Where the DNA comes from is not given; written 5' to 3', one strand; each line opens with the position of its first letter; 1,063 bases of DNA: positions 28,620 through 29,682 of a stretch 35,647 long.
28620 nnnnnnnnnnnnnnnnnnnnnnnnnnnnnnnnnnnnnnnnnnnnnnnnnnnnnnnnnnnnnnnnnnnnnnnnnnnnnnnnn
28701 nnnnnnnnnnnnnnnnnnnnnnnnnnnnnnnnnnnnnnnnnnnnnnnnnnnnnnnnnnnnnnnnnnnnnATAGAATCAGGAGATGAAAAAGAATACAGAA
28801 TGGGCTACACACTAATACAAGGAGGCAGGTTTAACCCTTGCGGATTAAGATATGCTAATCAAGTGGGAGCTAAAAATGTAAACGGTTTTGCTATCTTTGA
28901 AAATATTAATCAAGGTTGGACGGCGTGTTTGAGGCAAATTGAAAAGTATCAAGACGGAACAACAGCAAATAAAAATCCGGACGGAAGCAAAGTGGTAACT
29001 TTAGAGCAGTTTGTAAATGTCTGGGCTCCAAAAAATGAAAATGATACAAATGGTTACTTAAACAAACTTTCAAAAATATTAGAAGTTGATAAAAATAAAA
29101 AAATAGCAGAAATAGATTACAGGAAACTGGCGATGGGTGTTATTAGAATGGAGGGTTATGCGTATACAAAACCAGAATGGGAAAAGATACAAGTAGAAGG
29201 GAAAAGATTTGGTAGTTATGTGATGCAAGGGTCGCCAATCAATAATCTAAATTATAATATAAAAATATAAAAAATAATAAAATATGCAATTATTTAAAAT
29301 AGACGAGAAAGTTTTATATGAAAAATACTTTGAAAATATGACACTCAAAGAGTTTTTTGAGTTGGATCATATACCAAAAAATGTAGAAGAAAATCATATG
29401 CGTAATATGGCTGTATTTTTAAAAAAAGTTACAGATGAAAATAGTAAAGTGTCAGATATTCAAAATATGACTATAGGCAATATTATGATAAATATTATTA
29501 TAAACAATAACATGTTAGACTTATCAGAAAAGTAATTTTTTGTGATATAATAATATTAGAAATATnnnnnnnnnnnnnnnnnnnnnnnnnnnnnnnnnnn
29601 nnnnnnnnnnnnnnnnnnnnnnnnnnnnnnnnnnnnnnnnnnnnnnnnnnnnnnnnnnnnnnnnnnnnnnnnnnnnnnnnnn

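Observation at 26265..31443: Operon of two giant Lys/Glu-rich coiled-coil proteins plus a small ORF, divergent from a LysM/M23 wall hydrolase: candidate envelope-spanning structural system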

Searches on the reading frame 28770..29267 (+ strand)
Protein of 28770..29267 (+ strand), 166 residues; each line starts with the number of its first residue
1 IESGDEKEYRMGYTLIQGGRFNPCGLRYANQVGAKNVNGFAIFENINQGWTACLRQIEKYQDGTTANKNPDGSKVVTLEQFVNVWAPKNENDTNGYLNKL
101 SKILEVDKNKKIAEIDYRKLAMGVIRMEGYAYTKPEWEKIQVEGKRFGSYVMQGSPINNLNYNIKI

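Call 36: predict_structure(protein=window:28770-29267:+)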
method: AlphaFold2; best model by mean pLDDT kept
length: 166 residues; sequences in the alignment: 1
mean_pLDDT: 45.7   pTM: 0.40
mean pLDDT of the five models: 45.7, 37.9, 35.5, 33.7, 31.7
residues with pLDDT >= 90: 0; 70-90: 20; 50-70: 31; < 50: 115
segments of 3 or more residues with pLDDT < 50: 1-75, 130-166
pLDDT, mean of each block of 10 residues (from residue 1): 29 32 43 37 44 44 35 56 58 71 77 58 53 43 37 27 24
secondary structure, 60 per line:
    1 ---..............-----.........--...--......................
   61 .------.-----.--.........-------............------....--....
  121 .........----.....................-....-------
elements in order: H4-17 H23-31 H39-61 H78-85 H93-104 H117-129 H134-154 H156-159

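Call 51: search_dna_similar(query=window:28770-29267:+, collection=phages, mode=protein, max_evalue=0.001, max_rows=25)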
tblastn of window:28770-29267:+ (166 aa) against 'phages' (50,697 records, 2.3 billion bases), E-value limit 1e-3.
Records with a match: 146; places in all: 146; records where one place covers at least 80% of the query: 2.
Best place of each record, by identity: <60% 146.
By first word of the organism name: Salmonella 86; Pseudomonas 12; Escherichia 10; Aeromonas 9; Klebsiella 7; Yersinia 5; Serratia 4; Pantoea 2; Citrobacter 2; Erwinia 2; and 6 more.
By host as written in the record: Salmonella enterica subsp. enterica serovar Typhimurium 22; Salmonella enterica 17; - 10; Pseudomonas putida KT2440 and Paw85 9; Salmonella sp. 8; Yersinia enterocolitica 5; Salmonella enterica subsp. enterica serovar Enteritidis 5; Aeromonas rivipollensis 4; and 51 more.
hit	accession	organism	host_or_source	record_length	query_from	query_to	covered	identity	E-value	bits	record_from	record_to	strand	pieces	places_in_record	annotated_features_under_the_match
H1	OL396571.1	Pantoea phage PdC23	Pantoea dispersa LMG2603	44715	22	157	82%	30.7%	1e-7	56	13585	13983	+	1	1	hypothetical protein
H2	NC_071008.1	Pantoea phage PdC23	Pantoea dispersa LMG2603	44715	22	157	82%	30.7%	1e-7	56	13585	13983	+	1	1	tail length tape measure protein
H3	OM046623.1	Yersinia phage vB_YenM_21.09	Yersinia enterocolitica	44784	20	142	74%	32.3%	8e-7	53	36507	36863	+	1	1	virion protein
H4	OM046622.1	Yersinia phage vB_YenM_06.16-1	Yersinia enterocolitica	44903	20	142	74%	32.3%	8e-7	53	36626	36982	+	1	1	lytic transglycosylase domain-containing protein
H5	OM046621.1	Yersinia phage vB_YenM_29.18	Yersinia enterocolitica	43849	20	142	74%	31.5%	7e-7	53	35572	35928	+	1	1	virion protein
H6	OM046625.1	Yersinia phage vB_YenM_210.17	Yersinia enterocolitica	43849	20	142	74%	31.5%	7e-7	53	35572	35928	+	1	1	hypothetical protein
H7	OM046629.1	Yersinia phage vB_YenM_30.14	Yersinia enterocolitica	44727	20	142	74%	31.5%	7e-7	53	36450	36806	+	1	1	virion protein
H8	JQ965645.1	Salmonella phage SSU5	Salmonella enterica subsp. enterica ...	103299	40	146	64%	33.0%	4e-5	48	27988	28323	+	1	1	putative endolysin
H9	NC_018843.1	Salmonella phage SSU5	Salmonella enterica subsp. enterica ...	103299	40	146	64%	33.0%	4e-5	48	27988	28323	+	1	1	endolysin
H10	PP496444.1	Pseudomonas phage vB_PpuM-Peetri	Pseudomonas putida KT2440 and Paw85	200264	21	130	66%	31.9%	8e-7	53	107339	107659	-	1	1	endolysin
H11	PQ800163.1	Klebsiella phage Kpn_R1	Klebsiella pneumoniae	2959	40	146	64%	32.2%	3e-4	45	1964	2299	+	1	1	record has no annotation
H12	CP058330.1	Klebsiella phage vB_Kpn_1825-KPC53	Klebsiella pneumoniae subsp. pneumoniae ...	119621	40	146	64%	32.2%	3e-4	45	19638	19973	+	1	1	record has no annotation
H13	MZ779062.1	Klebsiella phage pJN2-26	horse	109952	40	146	64%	32.2%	4e-4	45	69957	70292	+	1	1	putative endolysin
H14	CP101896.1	Klebsiella phage GArcari-2022b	Klebsiella pneumoniae strain 4011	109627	40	146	64%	32.2%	4e-4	45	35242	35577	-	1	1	record has no annotation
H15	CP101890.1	Klebsiella phage GArcari-2022a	Klebsiella pneumoniae strain 9362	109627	40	146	64%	32.2%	4e-4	45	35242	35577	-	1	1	record has no annotation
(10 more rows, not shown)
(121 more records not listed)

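Call 62: get_annotated_region(hit=H2, flank=4000)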
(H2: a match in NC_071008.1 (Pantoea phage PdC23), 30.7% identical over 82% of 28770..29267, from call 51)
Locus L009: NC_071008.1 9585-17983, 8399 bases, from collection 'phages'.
description: Pantoea phage PdC23, complete genome.
organism: Pantoea phage PdC23 (NCBI taxid 2894356)
taxonomy: Viruses; Duplodnaviria; Heunggongvirae; Uroviricota; Caudoviricetes; Certevirus; Certevirus C23
host: Pantoea dispersa LMG2603; source: waste water; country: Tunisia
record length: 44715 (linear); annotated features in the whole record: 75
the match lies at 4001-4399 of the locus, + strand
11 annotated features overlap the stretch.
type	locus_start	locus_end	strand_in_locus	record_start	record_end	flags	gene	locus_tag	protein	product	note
CDS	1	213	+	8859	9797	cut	-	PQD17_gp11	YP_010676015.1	hypothetical protein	hypothetical protein CHRON_10; similar to QEG04408.1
CDS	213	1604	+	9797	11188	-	-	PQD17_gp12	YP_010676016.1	hypothetical protein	hypothetical protein CHRON_11; similar to QEG04409.1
CDS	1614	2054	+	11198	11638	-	-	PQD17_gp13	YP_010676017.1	hypothetical protein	hypothetical protein CHRON_12; similar to QEG04410.1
CDS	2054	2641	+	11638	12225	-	-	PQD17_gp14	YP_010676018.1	hypothetical protein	hypothetical protein CHRON_13; similar to QEG04411.1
CDS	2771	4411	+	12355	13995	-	-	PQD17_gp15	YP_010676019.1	tail length tape measure protein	similar to AVQ10321.1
CDS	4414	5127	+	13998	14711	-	-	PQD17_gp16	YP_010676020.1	hypothetical protein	hypothetical protein CHRON_15; similar to QEG04413.1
CDS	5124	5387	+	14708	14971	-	-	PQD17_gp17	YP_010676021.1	hypothetical protein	hypothetical protein CHRON_16; similar to QEG04414.1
CDS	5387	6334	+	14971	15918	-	-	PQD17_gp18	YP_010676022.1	hypothetical protein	hypothetical protein CHRON_18; similar to QEG04416.1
CDS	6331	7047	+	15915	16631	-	-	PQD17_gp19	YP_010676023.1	puncturing protein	similar to DAR36115.1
CDS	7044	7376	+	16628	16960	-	-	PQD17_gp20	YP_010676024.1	glycoprotein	glycoprotein H C-terminal domain; similar to DAG81872.1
CDS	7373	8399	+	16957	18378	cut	-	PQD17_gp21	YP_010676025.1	baseplate J like family protein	similar to DAI94615.1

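Call 63: get_annotated_region(hit=H9, flank=2500)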
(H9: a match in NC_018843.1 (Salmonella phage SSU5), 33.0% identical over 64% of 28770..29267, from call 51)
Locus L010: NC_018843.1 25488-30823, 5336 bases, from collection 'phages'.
description: Salmonella phage SSU5, complete genome.
organism: Salmonella phage SSU5 (NCBI taxid 1177632)
taxonomy: Viruses; Duplodnaviria; Heunggongvirae; Uroviricota; Caudoviricetes
host: Salmonella enterica subsp. enterica serovar Typhimurium strain LT2; source: -; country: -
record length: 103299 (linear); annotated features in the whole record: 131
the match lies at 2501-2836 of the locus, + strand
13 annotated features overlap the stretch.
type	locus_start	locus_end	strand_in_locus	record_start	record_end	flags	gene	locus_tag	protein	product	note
CDS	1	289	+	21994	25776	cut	-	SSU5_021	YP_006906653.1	tail fiber protein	-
CDS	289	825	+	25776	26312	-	-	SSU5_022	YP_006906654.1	tail fiber adhesin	-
CDS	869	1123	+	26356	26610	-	-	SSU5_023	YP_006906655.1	outer membrane protein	-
CDS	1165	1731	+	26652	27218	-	-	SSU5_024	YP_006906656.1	membrane associated protein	-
CDS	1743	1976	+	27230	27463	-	-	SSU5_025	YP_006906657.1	Cor superinfection exclusion protein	-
CDS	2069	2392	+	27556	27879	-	-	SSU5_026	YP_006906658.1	putative holin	-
CDS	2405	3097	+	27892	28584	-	-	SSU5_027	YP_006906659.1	endolysin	-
CDS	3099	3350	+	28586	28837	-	-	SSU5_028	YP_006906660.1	Rz-like spanin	-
CDS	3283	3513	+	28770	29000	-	-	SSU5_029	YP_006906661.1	Rz-like spanin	-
CDS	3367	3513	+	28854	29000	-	-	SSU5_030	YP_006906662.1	Rz-like spanin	-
CDS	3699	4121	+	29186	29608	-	-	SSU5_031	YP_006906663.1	hypothetical protein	-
CDS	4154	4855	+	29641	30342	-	-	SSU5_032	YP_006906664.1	hypothetical protein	-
CDS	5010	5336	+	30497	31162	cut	-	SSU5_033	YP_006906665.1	ParA-like partition protein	-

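Call 73: search_dna_similar(query=window:28770-29267:+, collection=plasmids, mode=protein, max_evalue=0.001, max_rows=15)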
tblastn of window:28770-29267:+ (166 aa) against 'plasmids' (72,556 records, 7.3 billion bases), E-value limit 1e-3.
Records with a match: 403; places in all: 404; records where one place covers at least 80% of the query: 5.
Best place of each record, by identity: <60% 403.
By first word of the organism name: Escherichia 237; Enterobacter 47; Klebsiella 40; Salmonella 37; Citrobacter 13; Shigella 13; Cronobacter 6; Leclercia 2; Pantoea 2; Serratia 2; and 4 more.
By predicted mobility (MOB-suite, as given by PLSDB): non-mobilizable 397; conjugative 3; mobilizable 3.
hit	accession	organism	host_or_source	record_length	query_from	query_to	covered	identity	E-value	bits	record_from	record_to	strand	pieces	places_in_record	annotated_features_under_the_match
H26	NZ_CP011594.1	Klebsiella oxytoca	Homo sapiens,Perirectal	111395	17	153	83%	29.3%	1e-5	51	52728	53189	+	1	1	membrane protein | hypothetical protein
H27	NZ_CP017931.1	Klebsiella oxytoca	Homo sapiens,blood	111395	17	153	83%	29.3%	1e-5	51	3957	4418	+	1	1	membrane protein | hypothetical protein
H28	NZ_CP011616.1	Klebsiella oxytoca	Homo sapiens,Urine/Genitourinary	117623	17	153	83%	29.3%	1e-5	51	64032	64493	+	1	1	membrane protein | hypothetical protein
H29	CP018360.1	Klebsiella oxytoca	Homo sapiens,Perirectal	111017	17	146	78%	29.3%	3e-5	50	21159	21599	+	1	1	hypothetical protein (x2)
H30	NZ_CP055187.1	Klebsiella pneumoniae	Shatin WWTPs_14 WWTPs effluent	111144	17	146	78%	29.3%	9e-5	49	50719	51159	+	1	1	membrane protein | hypothetical protein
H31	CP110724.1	Klebsiella pneumoniae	Homo sapiens,throat swab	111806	17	146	78%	29.3%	9e-5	49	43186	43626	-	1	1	hypothetical protein (x2)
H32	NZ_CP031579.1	Klebsiella pneumoniae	Homo sapiens,Rectal swab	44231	17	146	78%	29.3%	1e-4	49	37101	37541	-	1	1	membrane protein | hypothetical protein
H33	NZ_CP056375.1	Klebsiella pneumoniae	culture,Wastewater influent sample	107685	17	146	78%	29.3%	1e-4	49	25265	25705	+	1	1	membrane protein | hypothetical protein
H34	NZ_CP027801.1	Klebsiella pneumoniae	cucumber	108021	17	146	78%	29.3%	1e-4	49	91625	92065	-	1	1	membrane protein | hypothetical protein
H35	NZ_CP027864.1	Klebsiella pneumoniae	Homo sapiens,sputum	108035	17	146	78%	29.3%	1e-4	49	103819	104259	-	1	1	membrane protein | hypothetical protein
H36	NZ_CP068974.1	Klebsiella pneumoniae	Homo sapiens,urine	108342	17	146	78%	29.3%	1e-4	49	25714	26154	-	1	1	membrane protein | hypothetical protein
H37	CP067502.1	Klebsiella pneumoniae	Homo sapiens,blood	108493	17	146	78%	29.3%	1e-4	49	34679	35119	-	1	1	hypothetical protein (x2)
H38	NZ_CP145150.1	Klebsiella pneumoniae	-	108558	17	146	78%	29.3%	1e-4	49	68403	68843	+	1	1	membrane protein | hypothetical protein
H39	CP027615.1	Klebsiella pneumoniae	-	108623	17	146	78%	29.3%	1e-4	49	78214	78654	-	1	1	hypothetical protein (x2)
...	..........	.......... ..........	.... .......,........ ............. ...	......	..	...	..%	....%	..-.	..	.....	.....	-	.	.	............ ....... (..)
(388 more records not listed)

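Call 85: fold_search(model_id=the predicted structure, library=pdb)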
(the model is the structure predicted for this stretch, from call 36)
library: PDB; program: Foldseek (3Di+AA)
matches with E <= 10: 113; with E <= 0.001: 0
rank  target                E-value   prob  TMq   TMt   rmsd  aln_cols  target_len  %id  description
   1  7q47_B                1.6e-02  1.00  0.28  0.29   7.1        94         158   30  Endolysin from bacteriophage Enc34, catalytic domain (released 2021-11-17)
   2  7q47_A                2.4e-02  0.99  0.31  0.31   8.5       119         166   24  Endolysin from bacteriophage Enc34, catalytic domain (released 2021-11-17)
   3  3t3v                  4.5e-01  0.47  0.34  0.15   9.3       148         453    9  Calcium-Dependent Protein Kinase 1 from Toxoplasma gondii (TgCDPK1) in complex with Bumped Kinase Inhibitor, RM-1-87 (released 2012-03-14)
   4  3upz                  5.7e-01  0.30  0.32  0.15   9.4       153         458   10  Calcium-Dependent Protein Kinase 1 from Toxoplasma gondii (TgCDPK1) in complex with bumpless BKI analog UW1243 (released 2012-03-14)
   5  4jbv                  6.0e-01  0.35  0.34  0.15   9.5       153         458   10  Calcium-Dependent Protein Kinase 1 from Toxoplasma gondii (TgCDPK1) in complex with inhibitor UW1268 (released 2014-03-19)
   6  3v51                  6.4e-01  0.38  0.35  0.15   9.3       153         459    9  Calcium-Dependent Protein Kinase 1 from Toxoplasma gondii (TgCDPK1) in complex with inhibitor RM-1-176 (released 2012-03-14)
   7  3i7c                  7.2e-01  0.28  0.33  0.15   9.5       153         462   10  Calcium-Dependent Protein Kinase 1 from Toxoplasma gondii (TgCDPK1) in complex with bumped kinase inhibitor NA-PP2 (released 2010-02-09)
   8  3nyv                  1.1e+00  0.16  0.29  0.14   9.5       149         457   11  Calcium-Dependent Protein Kinase 1 from Toxoplasma gondii (TgCDPK1) in complex with non-specific inhibitor WHI-P180 (released 2010-07-28)
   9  3rlf_B                1.2e+00  0.28  0.24  0.12   9.7        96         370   12  Crystal structure of the maltose-binding protein/maltose transporter complex in an outward-facing conformation bound t (released 2011-08-10)
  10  3sxf                  1.2e+00  0.23  0.32  0.15   9.4       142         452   10  Calcium-Dependent Protein Kinase 1 from Toxoplasma gondii (TgCDPK1) in complex with Bumped Kinase Inhibitor, RM-1-89 (released 2012-03-14)
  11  8aaf_a                1.3e+00  0.16  0.25  0.07   9.7       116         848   13  Yeast RQC complex in state G (released 2023-03-08)
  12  2zd9_B                1.4e+00  0.06  0.18  0.14  24.9       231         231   13  Structure of a Bacterial Cyclic-Nucleotide Regulated Ion Channel (released 2008-12-02)
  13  3puy_B                1.5e+00  0.38  0.24  0.12   3.3        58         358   14  Crystal Structure of an outward-facing MBP-Maltose transporter complex bound to AMP-PNP after crystal soaking of the p (released 2011-05-18)
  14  4zir_B                2.0e+00  0.33  0.27  0.19   8.6        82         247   10  Crystal structure of EcfAA' heterodimer bound to AMPPNP (released 2015-06-10)
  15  3god_C                2.0e+00  0.06  0.19  0.12  16.3       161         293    6  Structural basis for DNase activity of a conserved protein implicated in CRISPR-mediated antiviral defense (released 2009-06-30)
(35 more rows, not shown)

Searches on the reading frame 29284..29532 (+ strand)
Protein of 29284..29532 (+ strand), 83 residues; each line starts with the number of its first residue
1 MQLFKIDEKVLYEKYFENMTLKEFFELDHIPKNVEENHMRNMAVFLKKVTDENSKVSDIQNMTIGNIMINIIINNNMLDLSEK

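Call 5: search_protein_families(library=pfam, proteins=[window:29284-29532:+], max_evalue=1)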
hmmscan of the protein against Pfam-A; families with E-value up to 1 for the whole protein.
window:29284-29532:+ (83 aa): 0 families

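Call 6: search_protein_families(library=ncbifam, proteins=[window:29284-29532:+], max_evalue=1)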
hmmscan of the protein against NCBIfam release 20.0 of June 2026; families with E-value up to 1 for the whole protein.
window:29284-29532:+ (83 aa): 1 family
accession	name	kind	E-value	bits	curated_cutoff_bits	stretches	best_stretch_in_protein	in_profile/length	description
TIGR01263.1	4HPPD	equivalog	0.0061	16.1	277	1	7-52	138-184/353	4-hydroxyphenylpyruvate dioxygenase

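Call 7: search_protein_families(library=phrogs, proteins=[window:29284-29532:+], max_evalue=1)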
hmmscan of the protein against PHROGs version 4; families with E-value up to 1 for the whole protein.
window:29284-29532:+ (83 aa): 5 families
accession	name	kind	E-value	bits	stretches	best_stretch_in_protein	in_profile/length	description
phrog_774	-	unknown function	0.023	15.9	1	7-59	25-80/134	-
phrog_31346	-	unknown function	0.03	14.9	1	22-64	164-205/220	-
phrog_36353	-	head and packaging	0.043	13.1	1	16-76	719-779/944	virion structural protein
phrog_33781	-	unknown function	0.049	14.1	1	9-78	173-243/255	-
phrog_19994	-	unknown function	0.13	13.2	0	9-21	16-28/53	-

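Call 45: find_related_loci(query=A5, collection=metagenome_contigs, flank=10000)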
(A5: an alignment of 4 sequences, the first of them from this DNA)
Query A5 (83 aa) in metagenome_contigs; peptide patterns used: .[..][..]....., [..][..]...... (x = any residue, [..] = any of these).
588 stretches matched a pattern, but none encodes a relative of the query by tblastn (E <= 1e-3).

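Call 46: find_related_loci(query=A5, collection=viral_contigs, flank=10000)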
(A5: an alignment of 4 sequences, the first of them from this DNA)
Query A5 (83 aa) in viral_contigs; peptide patterns used: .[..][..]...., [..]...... (x = any residue, [..] = any of these).
222 stretches matched a pattern, but none encodes a relative of the query by tblastn (E <= 1e-3).

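Call 68: search_protein_families(library=padloc, proteins=[window:29284-29532:+], max_evalue=0.1)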
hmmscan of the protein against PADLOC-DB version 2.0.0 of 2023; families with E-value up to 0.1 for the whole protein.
window:29284-29532:+ (83 aa): 0 families

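Call 72: search_dna_similar(query=window:29284-29532:+, collection=phages, mode=protein, max_evalue=0.01, max_rows=10)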
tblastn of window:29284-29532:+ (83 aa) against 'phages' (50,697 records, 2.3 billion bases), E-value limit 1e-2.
No match.

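Call 77: search_solved_structures(query=A5, max_evalue=10)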
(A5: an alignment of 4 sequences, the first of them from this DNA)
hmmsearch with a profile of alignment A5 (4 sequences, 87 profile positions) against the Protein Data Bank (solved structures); distinct sequences matched with E-value up to 10: 0.
